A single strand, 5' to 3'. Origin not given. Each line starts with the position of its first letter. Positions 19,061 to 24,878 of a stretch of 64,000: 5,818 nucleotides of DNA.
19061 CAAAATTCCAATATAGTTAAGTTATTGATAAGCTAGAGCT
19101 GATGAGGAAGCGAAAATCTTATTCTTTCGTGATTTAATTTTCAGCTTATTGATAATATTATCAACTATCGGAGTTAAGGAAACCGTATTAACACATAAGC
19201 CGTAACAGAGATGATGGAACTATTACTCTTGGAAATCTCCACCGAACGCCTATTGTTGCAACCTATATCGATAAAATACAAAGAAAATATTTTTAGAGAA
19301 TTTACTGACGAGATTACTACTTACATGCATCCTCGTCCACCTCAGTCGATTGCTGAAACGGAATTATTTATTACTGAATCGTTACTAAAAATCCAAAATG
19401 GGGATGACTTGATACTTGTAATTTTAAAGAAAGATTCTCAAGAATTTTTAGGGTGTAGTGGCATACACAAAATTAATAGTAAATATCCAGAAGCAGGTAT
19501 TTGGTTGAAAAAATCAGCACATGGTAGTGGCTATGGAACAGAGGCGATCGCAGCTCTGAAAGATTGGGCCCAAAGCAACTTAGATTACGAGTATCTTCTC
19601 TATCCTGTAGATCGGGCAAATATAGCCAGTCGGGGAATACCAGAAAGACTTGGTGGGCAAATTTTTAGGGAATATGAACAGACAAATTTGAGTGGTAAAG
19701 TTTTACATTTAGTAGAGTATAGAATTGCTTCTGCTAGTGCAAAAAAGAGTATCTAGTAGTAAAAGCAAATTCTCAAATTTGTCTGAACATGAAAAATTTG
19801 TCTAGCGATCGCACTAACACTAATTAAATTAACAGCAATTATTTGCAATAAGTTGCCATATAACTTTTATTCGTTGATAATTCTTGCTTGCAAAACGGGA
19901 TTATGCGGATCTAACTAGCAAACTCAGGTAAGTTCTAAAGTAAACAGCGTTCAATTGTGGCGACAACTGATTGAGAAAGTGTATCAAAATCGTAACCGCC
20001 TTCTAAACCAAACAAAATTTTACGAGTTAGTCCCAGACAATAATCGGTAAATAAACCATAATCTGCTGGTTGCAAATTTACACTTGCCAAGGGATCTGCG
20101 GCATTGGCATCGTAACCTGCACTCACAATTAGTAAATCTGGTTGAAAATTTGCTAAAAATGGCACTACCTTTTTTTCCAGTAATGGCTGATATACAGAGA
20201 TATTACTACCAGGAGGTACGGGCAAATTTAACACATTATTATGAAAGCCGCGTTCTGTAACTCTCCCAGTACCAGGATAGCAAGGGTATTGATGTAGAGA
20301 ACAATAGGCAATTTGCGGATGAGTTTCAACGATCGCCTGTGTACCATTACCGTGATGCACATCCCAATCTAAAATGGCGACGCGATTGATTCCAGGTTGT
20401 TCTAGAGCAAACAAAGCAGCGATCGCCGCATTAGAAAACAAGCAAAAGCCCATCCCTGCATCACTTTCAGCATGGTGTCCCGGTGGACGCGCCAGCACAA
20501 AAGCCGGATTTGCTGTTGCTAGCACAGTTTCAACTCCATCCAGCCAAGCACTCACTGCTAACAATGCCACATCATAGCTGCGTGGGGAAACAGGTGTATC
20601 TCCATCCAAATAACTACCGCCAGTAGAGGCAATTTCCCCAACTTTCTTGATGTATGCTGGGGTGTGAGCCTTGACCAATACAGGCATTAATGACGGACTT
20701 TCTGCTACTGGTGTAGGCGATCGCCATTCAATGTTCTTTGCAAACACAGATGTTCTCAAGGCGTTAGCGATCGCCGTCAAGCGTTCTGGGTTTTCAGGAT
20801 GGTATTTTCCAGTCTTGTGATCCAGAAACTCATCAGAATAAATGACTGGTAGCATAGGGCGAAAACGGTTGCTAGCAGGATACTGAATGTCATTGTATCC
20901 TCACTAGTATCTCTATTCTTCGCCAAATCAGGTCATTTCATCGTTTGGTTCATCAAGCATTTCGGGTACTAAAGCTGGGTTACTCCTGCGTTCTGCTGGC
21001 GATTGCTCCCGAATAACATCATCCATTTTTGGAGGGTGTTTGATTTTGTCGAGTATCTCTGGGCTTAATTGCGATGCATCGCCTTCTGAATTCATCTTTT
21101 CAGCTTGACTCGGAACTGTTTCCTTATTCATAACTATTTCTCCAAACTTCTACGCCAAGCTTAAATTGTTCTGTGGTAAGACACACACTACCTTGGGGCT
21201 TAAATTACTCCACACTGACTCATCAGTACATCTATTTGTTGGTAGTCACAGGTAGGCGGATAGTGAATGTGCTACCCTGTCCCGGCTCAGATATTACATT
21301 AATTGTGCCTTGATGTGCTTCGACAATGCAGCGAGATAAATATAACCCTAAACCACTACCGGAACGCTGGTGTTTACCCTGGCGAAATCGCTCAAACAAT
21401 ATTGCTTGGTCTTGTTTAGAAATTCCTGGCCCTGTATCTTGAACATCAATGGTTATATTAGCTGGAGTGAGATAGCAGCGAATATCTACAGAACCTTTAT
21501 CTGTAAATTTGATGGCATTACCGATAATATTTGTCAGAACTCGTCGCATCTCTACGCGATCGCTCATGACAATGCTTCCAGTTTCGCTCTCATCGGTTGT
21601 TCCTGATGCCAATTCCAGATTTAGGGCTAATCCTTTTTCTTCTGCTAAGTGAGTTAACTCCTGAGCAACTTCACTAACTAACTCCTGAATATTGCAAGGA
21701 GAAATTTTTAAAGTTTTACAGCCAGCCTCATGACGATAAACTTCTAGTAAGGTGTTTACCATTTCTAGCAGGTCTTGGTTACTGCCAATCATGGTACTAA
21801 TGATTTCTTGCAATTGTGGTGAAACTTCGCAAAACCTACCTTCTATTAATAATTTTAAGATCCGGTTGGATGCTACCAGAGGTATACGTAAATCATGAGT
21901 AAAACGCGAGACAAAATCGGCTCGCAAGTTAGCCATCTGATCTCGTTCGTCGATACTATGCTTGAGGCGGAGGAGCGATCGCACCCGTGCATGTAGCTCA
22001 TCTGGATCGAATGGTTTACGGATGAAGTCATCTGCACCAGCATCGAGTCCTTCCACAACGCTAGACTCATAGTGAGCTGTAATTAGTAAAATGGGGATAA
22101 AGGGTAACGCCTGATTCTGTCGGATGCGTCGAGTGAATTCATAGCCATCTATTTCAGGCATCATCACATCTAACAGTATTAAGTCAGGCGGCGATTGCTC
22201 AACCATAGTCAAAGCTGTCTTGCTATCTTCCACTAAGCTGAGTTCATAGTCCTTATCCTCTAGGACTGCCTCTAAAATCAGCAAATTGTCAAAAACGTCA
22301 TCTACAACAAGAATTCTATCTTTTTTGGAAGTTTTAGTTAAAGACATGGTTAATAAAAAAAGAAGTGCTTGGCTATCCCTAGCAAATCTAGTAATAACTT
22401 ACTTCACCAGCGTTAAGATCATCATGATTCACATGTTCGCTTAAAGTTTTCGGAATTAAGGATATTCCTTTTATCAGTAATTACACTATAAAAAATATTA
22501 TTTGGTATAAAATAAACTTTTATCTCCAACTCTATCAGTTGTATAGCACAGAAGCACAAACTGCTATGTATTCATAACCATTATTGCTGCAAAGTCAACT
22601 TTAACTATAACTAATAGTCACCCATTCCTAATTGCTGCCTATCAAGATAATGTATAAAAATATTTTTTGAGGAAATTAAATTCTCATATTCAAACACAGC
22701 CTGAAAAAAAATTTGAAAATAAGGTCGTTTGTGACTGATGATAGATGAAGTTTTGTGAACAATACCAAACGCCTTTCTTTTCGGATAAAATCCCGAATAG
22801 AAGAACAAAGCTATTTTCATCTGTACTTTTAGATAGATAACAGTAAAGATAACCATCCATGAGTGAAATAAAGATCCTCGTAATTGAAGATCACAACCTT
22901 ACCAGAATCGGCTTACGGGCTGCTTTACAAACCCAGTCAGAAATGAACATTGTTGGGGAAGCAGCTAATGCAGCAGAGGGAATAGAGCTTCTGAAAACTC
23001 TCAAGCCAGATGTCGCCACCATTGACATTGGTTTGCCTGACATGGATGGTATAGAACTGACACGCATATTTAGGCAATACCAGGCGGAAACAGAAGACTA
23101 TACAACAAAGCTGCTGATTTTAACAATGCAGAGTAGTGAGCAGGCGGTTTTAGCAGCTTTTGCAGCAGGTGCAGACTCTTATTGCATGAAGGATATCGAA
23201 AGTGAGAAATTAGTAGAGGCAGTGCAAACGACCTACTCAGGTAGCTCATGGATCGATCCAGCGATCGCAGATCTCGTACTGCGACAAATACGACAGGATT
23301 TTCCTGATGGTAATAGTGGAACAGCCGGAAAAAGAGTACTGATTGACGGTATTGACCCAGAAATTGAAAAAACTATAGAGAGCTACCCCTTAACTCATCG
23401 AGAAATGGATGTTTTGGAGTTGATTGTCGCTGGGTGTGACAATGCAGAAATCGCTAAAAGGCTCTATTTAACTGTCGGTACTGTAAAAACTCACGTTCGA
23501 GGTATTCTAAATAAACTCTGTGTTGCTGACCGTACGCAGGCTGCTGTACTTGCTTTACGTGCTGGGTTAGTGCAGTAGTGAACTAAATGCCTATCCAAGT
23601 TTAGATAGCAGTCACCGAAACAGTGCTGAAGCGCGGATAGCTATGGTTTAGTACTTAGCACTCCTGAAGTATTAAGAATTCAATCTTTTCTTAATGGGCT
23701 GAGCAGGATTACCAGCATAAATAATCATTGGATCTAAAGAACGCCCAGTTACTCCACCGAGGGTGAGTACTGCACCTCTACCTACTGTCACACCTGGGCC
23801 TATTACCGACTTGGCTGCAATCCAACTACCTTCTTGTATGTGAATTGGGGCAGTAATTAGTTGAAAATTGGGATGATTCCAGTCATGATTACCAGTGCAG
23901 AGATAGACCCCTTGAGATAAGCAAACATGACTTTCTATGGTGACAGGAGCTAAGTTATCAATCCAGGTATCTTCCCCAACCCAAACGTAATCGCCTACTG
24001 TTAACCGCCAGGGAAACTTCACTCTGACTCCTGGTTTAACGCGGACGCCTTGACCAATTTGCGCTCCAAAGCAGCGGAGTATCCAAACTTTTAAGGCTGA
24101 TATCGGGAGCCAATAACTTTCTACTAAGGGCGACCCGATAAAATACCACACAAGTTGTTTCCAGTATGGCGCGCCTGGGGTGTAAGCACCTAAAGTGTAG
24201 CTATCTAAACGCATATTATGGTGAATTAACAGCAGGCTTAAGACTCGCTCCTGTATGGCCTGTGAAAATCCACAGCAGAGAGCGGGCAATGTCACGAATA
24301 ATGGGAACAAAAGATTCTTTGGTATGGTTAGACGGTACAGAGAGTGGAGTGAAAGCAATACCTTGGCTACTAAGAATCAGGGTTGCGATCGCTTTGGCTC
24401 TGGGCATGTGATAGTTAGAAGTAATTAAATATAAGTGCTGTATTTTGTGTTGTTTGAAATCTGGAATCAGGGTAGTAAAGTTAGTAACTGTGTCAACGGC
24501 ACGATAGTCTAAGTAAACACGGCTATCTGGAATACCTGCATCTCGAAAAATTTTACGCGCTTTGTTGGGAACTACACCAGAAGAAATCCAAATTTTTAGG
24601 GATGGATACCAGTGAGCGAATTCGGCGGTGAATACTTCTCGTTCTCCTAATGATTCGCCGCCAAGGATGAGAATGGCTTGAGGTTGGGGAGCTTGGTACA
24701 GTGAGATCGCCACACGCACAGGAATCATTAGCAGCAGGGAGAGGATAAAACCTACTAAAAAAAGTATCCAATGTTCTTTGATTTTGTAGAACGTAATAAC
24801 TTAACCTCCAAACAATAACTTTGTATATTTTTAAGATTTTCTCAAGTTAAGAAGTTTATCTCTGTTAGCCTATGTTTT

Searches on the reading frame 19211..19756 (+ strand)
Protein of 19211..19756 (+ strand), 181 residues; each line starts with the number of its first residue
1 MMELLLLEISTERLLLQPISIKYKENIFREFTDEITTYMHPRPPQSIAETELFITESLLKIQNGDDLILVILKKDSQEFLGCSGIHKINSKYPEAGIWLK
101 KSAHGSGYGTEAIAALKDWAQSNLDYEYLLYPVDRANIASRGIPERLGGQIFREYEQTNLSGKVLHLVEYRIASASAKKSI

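Call 24: search_protein_families(library=pfam, proteins=[window:19211-19756:+], max_evalue=0.00001)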
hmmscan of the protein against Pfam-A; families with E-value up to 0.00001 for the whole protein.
window:19211-19756:+ (181 aa): 2 families
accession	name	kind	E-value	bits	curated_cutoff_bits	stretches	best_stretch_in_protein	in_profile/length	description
PF13302.13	Acetyltransf_3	-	6.1e-21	76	25.4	1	13-149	1-137/138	Acetyltransferase (GNAT) domain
PF00583.31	Acetyltransf_1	-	7.9e-08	33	20.7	1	61-148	28-115/116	Acetyltransferase (GNAT) family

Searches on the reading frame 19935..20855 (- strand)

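Call 24: search_protein_families(library=pfam, proteins=[window:19935-20855:-], max_evalue=0.00001)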
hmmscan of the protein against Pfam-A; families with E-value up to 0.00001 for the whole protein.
window:19935-20855:- (306 aa): 1 family
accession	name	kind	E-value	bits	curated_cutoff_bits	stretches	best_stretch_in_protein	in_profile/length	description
PF00850.24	Hist_deacetyl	-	3.3e-74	250.4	27.9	1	19-302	1-296/298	Histone deacetylase domain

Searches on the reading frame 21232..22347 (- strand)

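Call 24: search_protein_families(library=pfam, proteins=[window:21232-22347:-], max_evalue=0.00001)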
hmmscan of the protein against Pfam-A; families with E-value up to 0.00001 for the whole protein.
window:21232-22347:- (371 aa): 3 families
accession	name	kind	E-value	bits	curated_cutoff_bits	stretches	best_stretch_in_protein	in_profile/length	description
PF00072.30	Response_reg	-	4.4e-30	104.5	30.2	1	12-123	1-111/111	Response regulator receiver domain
PF02518.31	HATPase_c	-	1.8e-28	99.6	26.4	1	263-368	2-110/111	Histidine kinase-, DNA gyrase B-, and HSP90-like ATPase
PF00512.31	HisKA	-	3.2e-06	27.5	26.9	1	142-209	2-66/66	His Kinase A (phospho-acceptor) domain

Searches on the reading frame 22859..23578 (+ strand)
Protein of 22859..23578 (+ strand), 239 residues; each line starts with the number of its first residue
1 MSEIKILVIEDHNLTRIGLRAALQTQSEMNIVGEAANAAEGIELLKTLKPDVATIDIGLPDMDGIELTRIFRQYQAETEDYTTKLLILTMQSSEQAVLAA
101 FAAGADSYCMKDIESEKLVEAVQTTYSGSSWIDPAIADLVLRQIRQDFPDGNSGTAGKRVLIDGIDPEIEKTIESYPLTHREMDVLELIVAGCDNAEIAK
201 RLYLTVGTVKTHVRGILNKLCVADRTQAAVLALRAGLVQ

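Call 24: search_protein_families(library=pfam, proteins=[window:22859-23578:+], max_evalue=0.00001)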
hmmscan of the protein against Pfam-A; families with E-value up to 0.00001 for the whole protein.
window:22859-23578:+ (239 aa): 2 families
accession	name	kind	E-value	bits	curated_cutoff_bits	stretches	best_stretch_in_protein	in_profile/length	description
PF00072.30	Response_reg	-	2e-24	86.3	30.2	1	6-123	1-111/111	Response regulator receiver domain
PF00196.25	GerE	-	2.7e-16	59.4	23.5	1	177-232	2-57/57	Bacterial regulatory proteins, luxR family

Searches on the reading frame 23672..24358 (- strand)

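Call 24: search_protein_families(library=pfam, proteins=[window:23672-24358:-], max_evalue=0.00001)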
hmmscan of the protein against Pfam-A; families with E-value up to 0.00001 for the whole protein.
window:23672-24358:- (228 aa): 1 family
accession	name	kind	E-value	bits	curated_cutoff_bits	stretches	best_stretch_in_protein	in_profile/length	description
PF00132.30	Hexapep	-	1.4e-09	37.6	27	0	172-197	2-27/36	Bacterial transferase hexapeptide (six repeats)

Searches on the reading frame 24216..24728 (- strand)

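Call 24: search_protein_families(library=pfam, proteins=[window:24216-24728:-], max_evalue=0.00001)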
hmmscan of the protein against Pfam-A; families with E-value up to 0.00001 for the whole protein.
window:24216-24728:- (170 aa): 1 family
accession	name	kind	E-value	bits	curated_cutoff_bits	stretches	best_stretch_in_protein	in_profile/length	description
PF02698.23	DUF218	-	3.1e-10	40.5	27.6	1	17-118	1-103/133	DUF218 domain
